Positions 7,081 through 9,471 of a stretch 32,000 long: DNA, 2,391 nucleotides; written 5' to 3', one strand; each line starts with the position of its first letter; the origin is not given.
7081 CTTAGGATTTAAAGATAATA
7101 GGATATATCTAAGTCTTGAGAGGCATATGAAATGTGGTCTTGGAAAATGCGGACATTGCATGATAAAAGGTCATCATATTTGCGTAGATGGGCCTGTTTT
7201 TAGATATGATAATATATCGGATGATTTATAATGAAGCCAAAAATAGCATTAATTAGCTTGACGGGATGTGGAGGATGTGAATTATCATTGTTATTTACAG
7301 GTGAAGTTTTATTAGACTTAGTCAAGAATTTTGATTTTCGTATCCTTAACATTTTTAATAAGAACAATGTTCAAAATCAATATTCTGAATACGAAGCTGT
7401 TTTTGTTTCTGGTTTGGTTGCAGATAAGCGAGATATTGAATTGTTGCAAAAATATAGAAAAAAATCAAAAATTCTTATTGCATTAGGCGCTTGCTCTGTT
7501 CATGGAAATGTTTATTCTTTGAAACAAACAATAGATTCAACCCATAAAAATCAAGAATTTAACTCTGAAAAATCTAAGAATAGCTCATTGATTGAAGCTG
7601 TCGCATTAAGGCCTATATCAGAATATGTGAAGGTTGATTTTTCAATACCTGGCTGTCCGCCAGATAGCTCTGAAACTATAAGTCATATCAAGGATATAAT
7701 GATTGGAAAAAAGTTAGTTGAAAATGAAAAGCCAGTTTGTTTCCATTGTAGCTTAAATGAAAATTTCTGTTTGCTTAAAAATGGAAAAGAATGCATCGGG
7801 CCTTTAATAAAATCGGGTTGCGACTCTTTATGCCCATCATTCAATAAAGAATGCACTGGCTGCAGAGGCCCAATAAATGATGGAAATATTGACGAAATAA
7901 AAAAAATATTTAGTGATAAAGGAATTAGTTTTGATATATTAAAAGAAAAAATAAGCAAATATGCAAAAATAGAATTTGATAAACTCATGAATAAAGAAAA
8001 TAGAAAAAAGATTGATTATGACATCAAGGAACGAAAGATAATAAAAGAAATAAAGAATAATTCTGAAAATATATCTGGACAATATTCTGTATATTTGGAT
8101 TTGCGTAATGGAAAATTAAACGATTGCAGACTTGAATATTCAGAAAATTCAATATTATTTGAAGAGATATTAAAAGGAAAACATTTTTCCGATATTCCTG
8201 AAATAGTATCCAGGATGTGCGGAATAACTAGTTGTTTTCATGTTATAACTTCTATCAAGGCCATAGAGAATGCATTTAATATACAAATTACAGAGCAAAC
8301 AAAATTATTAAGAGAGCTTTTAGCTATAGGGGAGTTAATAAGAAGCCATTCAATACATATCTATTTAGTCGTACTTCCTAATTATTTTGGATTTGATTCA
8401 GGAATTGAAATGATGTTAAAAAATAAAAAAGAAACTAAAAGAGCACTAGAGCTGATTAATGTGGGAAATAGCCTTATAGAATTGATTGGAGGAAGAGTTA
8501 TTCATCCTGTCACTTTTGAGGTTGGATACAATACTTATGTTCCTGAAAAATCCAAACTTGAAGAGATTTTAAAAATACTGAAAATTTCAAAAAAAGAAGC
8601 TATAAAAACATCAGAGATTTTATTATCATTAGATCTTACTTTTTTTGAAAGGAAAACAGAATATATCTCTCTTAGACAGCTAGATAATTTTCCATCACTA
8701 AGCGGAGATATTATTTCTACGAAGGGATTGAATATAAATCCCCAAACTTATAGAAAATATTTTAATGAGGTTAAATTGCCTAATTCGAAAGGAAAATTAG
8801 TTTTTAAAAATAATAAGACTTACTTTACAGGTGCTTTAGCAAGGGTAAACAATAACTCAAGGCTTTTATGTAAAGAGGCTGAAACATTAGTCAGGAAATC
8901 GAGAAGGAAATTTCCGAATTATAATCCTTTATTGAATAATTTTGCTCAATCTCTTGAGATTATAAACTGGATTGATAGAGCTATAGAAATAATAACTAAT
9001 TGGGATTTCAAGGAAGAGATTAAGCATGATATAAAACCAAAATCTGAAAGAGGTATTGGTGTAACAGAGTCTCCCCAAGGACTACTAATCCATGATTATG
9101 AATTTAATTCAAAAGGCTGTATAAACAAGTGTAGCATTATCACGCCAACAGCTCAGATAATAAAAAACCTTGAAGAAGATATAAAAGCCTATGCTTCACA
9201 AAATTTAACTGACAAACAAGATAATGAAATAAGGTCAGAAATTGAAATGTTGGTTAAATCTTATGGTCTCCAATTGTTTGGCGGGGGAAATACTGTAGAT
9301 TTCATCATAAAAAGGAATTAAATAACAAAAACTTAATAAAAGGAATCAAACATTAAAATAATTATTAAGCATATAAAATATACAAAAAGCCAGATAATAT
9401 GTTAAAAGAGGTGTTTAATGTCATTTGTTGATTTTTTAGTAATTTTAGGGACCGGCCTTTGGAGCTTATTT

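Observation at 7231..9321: Single-polypeptide small+large [NiFe]-hydrogenase-like protein missing the canonical Ni-Fe cysteine ligands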

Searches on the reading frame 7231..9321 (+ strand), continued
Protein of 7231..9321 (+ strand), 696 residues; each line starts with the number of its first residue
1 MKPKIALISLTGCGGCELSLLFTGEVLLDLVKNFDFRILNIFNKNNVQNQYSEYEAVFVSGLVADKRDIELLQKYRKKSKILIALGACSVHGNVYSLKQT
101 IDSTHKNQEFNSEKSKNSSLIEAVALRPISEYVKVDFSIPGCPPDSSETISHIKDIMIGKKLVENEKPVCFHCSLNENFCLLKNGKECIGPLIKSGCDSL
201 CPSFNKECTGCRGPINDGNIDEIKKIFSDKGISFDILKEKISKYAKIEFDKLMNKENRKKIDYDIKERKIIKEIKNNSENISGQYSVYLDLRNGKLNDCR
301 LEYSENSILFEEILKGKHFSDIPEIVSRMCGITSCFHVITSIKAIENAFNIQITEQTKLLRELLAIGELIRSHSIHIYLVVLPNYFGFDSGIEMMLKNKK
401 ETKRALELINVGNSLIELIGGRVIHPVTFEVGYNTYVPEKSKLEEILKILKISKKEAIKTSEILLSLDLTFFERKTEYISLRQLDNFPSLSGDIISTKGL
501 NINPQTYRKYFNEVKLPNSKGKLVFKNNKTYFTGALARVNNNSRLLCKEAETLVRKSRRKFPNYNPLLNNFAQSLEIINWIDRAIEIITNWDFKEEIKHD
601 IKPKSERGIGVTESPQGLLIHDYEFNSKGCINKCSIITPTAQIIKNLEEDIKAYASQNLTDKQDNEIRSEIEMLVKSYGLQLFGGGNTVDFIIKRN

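Call 50: find_encoding_contigs(protein=P0031, flank=8000, max_places=1)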
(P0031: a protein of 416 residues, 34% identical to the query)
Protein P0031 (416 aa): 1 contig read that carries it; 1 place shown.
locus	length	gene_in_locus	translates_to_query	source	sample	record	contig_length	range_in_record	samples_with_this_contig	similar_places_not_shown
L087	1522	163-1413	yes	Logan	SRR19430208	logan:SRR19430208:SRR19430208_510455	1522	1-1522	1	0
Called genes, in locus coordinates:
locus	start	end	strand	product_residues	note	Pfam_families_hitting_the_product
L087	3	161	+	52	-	?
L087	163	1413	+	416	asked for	PF00374:NiFeSe_Hases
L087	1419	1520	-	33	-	?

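Call 51: find_encoding_contigs(protein=P0044, flank=8000, max_places=1)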
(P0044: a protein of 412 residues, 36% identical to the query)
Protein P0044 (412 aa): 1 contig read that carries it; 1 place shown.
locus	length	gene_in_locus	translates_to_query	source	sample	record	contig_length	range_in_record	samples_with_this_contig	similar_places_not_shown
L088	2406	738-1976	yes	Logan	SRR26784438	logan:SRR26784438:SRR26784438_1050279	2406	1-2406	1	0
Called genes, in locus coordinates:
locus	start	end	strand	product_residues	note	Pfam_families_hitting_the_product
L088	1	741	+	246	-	?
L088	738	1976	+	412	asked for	PF00374:NiFeSe_Hases (weak)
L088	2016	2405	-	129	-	?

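Call 52: find_encoding_contigs(protein=P0085, flank=8000, max_places=1)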
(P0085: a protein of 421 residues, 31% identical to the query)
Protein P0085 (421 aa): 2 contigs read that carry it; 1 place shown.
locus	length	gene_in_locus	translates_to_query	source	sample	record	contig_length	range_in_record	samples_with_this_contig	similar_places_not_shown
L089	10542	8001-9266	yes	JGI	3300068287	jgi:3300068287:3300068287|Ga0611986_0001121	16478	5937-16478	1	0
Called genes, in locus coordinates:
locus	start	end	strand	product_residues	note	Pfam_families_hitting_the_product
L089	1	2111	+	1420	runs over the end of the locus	-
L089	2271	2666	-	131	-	-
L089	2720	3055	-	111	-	-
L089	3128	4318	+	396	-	PF01136:Peptidase_U32, PF03144:GTP_EFTU_D2 (weak)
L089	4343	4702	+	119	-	PF13366:PDDEXK_3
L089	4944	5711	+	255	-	-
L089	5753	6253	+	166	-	-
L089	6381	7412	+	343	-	PF21088:MS_channel_1st (weak), PF00924:MS_channel_2nd, PF21082:MS_channel_3rd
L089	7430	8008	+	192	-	-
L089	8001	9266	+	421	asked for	PF00374:NiFeSe_Hases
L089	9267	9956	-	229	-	PF00565:SNase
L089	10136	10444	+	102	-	PF00338:Ribosomal_S10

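Call 53: find_encoding_contigs(protein=P0016, flank=8000, max_places=1)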
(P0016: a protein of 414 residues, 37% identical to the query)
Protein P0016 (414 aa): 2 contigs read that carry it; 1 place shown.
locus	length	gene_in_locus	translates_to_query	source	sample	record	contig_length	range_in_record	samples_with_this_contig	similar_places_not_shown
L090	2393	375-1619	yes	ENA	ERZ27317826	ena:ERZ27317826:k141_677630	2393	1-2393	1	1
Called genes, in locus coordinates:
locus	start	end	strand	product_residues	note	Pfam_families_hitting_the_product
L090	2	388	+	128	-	?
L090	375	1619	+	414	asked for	PF00374:NiFeSe_Hases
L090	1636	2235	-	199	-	PF00177:Ribosomal_S7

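Call 57: search_protein_families(library=ncbifam, proteins=[window:7231-9321:+, L001:3522-3728:+, L001:3718-4191:+], max_evalue=0.01)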
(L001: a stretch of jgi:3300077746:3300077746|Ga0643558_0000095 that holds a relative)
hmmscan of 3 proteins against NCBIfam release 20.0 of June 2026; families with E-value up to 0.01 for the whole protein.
window:7231-9321:+ (696 aa): 17 families
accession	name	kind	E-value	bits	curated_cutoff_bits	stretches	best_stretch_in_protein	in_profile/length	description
NF040832.1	sulfhyd_HydA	equivalog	3.2e-60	204.4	880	1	291-678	23-413/426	NADPH-dependent hydrogenase/sulfhydrogenase 1 subunit alpha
NF040828.1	sulfhyd_ShyA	equivalog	3.8e-59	200.6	700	1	289-678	19-402/415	NAD(P)-dependent hydrogenase/sulfhydrogenase 2 subunit alpha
NF040831.1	sulfhyd_ShyD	equivalog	3.9e-46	157.6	460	1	4-245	2-238/240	NAD(P)-dependent hydrogenase/sulfhydrogenase 2 subunit delta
NF040836.1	sulfhyd_HydD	equivalog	3e-41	141.3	500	1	3-241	6-241/261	NADPH-dependent hydrogenase/sulfhydrogenase 1 subunit delta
NF041785.2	VhuA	equivalog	3.7e-38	131.2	800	1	283-655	16-413/418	F420-non-reducing hydrogenase Vhu subunit A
TIGR03295.1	frhA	equivalog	3e-30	105.5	392.5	1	310-652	43-372/412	coenzyme F420 hydrogenase subunit alpha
NF045875.1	F420_non_VhuG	exception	2e-27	96.2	450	1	2-215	4-240/286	F420-non-reducing hydrogenase subunit VhuG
NF033181.1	NiFeSe_hydrog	equivalog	1.2e-18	67.3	600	1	283-428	14-151/507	nickel-dependent hydrogenase large subunit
NF045518.1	H2_NiFeSe_large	exception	4.3e-18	65.4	780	1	281-451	12-196/485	NiFeSe hydrogenase large subunit HysA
TIGR03294.1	FrhG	equivalog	5.8e-14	52.4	245.5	1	3-211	2-179/228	coenzyme F420 hydrogenase subunit gamma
NF007778.0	PRK10467.1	equivalog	2.3e-12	46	969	1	310-380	41-111/567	hydrogenase 2 large subunit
NF007550.0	PRK10170.1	equivalog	6.8e-09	34.7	1101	1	311-380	57-126/597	Ni/Fe-hydrogenase large subunit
NF005012.1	PRK06411.1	subfamily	0.00011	21.8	116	0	126-156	124-154/166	NADH-quinone oxidoreductase subunit NuoB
TIGR01957.1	nuoB_fam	subfamily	0.0027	17.6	142.7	0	125-152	107-134/145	NADH-quinone oxidoreductase subunit B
NF011395.0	PRK14820.1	equivalog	0.0038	17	263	0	126-167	123-161/180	NADH-quinone oxidoreductase subunit B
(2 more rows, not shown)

L001:3522-3728:+ (68 aa): 3 families
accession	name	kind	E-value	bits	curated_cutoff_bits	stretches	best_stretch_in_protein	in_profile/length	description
TIGR00074.1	hypC_hupF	subfamily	4.1e-15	55.4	48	1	1-65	1-66/80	HypC/HybG/HupF family hydrogenase formation chaperone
NF007712.0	PRK10409.1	equivalog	4.7e-08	33.2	136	1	1-66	1-73/90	HypC/HybG/HupF family hydrogenase formation chaperone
NF007721.0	PRK10413.1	equivalog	0.00084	19.2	115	1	1-65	1-73/87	hydrogenase maturation factor HybG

L001:3718-4191:+ (157 aa): 2 families
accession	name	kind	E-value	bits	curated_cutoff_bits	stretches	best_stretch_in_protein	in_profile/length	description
TIGR00074.1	hypC_hupF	subfamily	0.0018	18.1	48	1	112-157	8-53/80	HypC/HybG/HupF family hydrogenase formation chaperone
NF047747.1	PrtsmActNtasePan2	equivalog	0.0055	16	700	1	99-157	67-128/397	proteasome-activating nucleotidase Pan2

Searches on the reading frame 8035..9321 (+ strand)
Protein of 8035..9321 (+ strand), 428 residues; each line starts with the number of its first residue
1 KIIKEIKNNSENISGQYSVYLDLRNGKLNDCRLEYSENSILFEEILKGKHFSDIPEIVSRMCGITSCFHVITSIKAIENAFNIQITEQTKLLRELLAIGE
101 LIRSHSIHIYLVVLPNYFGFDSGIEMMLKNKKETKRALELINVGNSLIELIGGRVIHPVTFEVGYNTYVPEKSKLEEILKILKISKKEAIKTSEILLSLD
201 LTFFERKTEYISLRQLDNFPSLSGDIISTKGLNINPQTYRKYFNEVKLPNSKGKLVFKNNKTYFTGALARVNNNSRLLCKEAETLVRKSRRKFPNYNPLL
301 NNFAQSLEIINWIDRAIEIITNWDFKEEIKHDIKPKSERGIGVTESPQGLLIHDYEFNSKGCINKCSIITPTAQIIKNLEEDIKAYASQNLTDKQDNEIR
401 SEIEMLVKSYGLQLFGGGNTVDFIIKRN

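Call 35: find_related_loci(query=A1, collection=genome_contigs, flank=10000)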
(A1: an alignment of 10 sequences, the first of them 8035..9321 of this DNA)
Query A1 (428 aa) in genome_contigs; peptide patterns used: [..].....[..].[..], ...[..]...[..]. (x = any residue, [..] = any of these).
577 stretches matched a pattern; 388 encode a relative of the query (tblastn E <= 1e-3); the best 80 are kept; 80 distinct loci.
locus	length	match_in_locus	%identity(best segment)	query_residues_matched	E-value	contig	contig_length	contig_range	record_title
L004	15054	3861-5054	62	13-410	1e-171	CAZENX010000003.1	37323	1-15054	MAG TPA_asm: uncultured Methanosarcinales archaeon isolate binchicken_co178_239 genome assembly, contig: NODE_1708_lengt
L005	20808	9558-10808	37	1-410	4e-88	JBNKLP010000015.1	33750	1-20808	MAG: Candidatus Nanoarchaeia archaeon isolate H1H2.bin.12.permissive NODE_15_length_33750_cov_6.298577, whole genome sho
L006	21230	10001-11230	38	13-428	2e-86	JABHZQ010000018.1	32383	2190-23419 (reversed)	MAG: archaeon isolate SI047_bin88 k141_929665, whole genome shotgun sequence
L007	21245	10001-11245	36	13-427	1e-85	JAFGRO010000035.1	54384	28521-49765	MAG: Candidatus Woesearchaeota archaeon isolate Zod_Metabat.833 k87_5632223, whole genome shotgun sequence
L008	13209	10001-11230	37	13-428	1e-84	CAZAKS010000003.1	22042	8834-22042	MAG TPA_asm: Candidatus Woesearchaeota archaeon isolate SRP077602_co6_375 genome assembly, contig: NODE_3844_length_2204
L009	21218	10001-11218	37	13-410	7e-83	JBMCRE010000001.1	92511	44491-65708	MAG: Nanoarchaeota archaeon isolate D1M07_82 NODE_25_length_92511_cov_13.174894, whole genome shotgun sequence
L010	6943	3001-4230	38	8-410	1e-82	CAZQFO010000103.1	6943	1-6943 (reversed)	MAG TPA_asm: uncultured Candidatus Peribacteria bacterium isolate SRP077602_co7_132 genome assembly, contig: NODE_44850_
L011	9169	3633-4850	35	8-410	2e-81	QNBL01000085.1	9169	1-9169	MAG: Spirochaetes bacterium isolate B11_G9 B11_Guay9_scaffold_10203, whole genome shotgun sequence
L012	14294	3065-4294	37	8-410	8e-81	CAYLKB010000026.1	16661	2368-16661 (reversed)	MAG TPA_asm: uncultured Methanosarcinales archaeon isolate SRP141376_co5_31 genome assembly, contig: NODE_8458_length_16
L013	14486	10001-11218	35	8-410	7e-80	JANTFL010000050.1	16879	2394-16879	MAG: Sediminispirochaeta sp. isolate bin10011 c_000000003258, whole genome shotgun sequence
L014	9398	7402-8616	35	9-410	1e-79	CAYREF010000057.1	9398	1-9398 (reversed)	MAG TPA_asm: uncultured Actinomycetota bacterium isolate SRP141376_co1_221 genome assembly, contig: NODE_13232_length_93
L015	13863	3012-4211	35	13-410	3e-79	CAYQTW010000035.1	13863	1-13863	MAG TPA_asm: uncultured Anaerolineales bacterium isolate binchicken_co355_303 genome assembly, contig: NODE_2624_length_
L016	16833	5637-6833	37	13-410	2e-79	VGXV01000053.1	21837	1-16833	MAG: Planctomycetota bacterium isolate K_DeepCast_100m_m2_328 K_DeepCast_100m_m2_328_Ga0194127_10003073, whole genome sh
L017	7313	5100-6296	36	13-410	2e-79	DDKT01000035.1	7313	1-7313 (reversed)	MAG TPA_asm: Patescibacteria group bacterium UBA2591 UBA2591_contig_704, whole genome shotgun sequence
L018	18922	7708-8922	35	9-410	6e-79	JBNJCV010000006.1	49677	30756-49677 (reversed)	MAG: Actinomycetota bacterium isolate Y23_7dBSe1.bin.152 NODE_266_length_49677_cov_21.698213, whole genome shotgun seque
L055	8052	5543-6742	33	13-410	3e-75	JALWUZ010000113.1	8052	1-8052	MAG: Anaerolineae bacterium isolate T2_maxbin2_scaf2bin.042 T2_NODE_13881_length_8052_cov_2.746120, whole genome shotgun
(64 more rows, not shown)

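Call 72: predict_structure(alignment_id=A13)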
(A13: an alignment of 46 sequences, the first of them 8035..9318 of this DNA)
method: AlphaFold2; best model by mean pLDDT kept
length: 428 residues; sequences in the alignment: 46
mean_pLDDT: 91.9   pTM: 0.91
mean pLDDT of the five models: 91.9, 91.7, 91.3, 91.1, 90.9
residues with pLDDT >= 90: 364; 70-90: 41; 50-70: 5; < 50: 18
segments of 3 or more residues with pLDDT < 50: 1-13, 415-419
pLDDT, mean of each block of 10 residues (from residue 1): 32 69 94 86 95 95 91 98 96 98 95 91 89 95 98 92 93 98 98 96 96 95 97 97 92 91 98 97 96 95 98 98 94 95 96 98 97 95 97 94 93 57 87
secondary structure, 60 per line:
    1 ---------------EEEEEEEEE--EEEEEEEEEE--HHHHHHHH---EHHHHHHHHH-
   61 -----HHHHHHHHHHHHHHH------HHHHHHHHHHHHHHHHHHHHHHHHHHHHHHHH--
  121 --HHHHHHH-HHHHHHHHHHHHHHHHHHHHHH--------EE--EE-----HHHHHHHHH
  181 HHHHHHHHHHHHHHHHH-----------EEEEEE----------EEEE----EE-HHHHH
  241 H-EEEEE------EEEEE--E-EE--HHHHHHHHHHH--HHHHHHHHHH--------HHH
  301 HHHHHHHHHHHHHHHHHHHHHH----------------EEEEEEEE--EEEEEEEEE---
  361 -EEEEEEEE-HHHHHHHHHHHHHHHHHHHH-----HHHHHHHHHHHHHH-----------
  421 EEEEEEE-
elements in order: E16-24 E27-36 H39-46 H51-59 H66-80 H87-118 H123-129 H131-152 H172-197 E209-214 E225-228 H236-241 E243-247 E254-258 H267-277 H280-289 H298-322 E339-346 E349-357 E362-369 H371-390 H396-409 E421-427

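Call 76: fold_search(model_id=the predicted structure, library=pdb)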
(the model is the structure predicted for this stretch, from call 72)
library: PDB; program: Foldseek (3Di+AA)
matches with E <= 10: 878; with E <= 0.001: 221
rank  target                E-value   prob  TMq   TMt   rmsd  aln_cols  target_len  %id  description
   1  9nf0_H                5.8e-32  1.00  0.88  0.89   2.3       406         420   29  Structure of the NADPH-bound Pyrococcus furiosus SHI complex (released 2025-07-09)
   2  9e15_L                6.9e-31  1.00  0.83  0.84   2.3       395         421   29  Alpha-Delta heterodimeric form of soluble hydrogenase I from Pyrococcus furiosus. Data processed and model refined in  (released 2025-07-16)
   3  9nez_D                9.3e-30  1.00  0.84  0.86   2.2       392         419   30  Structure of the Pyrococcus furiosus SHI complex (released 2025-07-09)
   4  5odc_F                3.2e-26  1.00  0.84  0.81   3.4       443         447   23  Heterodisulfide reductase / [NiFe]-hydrogenase complex from Methanothermococcus thermolithotrophicus at 2.3 A resoluti (released 2017-08-30)
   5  5yxy_C                1.9e-25  1.00  0.85  0.89   2.6       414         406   25  Crystal structure of the HyhL-HypA complex (form I) (released 2018-06-20)
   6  5yxy_A                3.6e-25  1.00  0.82  0.87   2.8       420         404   25  Crystal structure of the HyhL-HypA complex (form I) (released 2018-06-20)
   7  5yy0_A                1.7e-24  1.00  0.82  0.87   2.9       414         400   25  Crystal structure of the HyhL-HypA complex (form II) (released 2018-06-20)
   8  5xfa_D                7.8e-24  1.00  0.82  0.78   2.9       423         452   19  Crystal structure of NAD+-reducing [NiFe]-hydrogenase in the H2-reduced state (released 2017-08-23)
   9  5xfa_H                1.2e-23  1.00  0.81  0.78   2.9       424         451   19  Crystal structure of NAD+-reducing [NiFe]-hydrogenase in the H2-reduced state (released 2017-08-23)
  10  7t2r_D                5.2e-23  1.00  0.79  0.76   3.7       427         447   24  Structure of electron bifurcating Ni-Fe hydrogenase complex HydABCSL in FMN-free apo state (released 2022-03-16)
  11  5xf9_D                1.0e-22  1.00  0.80  0.76   3.0       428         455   19  Crystal structure of NAD+-reducing [NiFe]-hydrogenase in the air-oxidized state (released 2017-08-23)
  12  5yxy_B                2.3e-22  1.00  0.79  0.85   3.2       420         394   25  Crystal structure of the HyhL-HypA complex (form I) (released 2018-06-20)
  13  5xf9_H                2.4e-22  1.00  0.80  0.76   3.0       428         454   19  Crystal structure of NAD+-reducing [NiFe]-hydrogenase in the air-oxidized state (released 2017-08-23)
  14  9r51_A                1.3e-18  1.00  0.68  0.74   4.4       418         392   20  Dimeric state of the F420-reducing hydrogenase from Methanothermococcus thermolithotrophicus in crystalline form 1 (released 2025-10-22)
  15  6qgr_A                1.3e-18  1.00  0.67  0.66   7.7       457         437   16  The F420-reducing [NiFe] hydrogenase complex from Methanosarcina barkeri at the Nia-S state (released 2019-10-23)
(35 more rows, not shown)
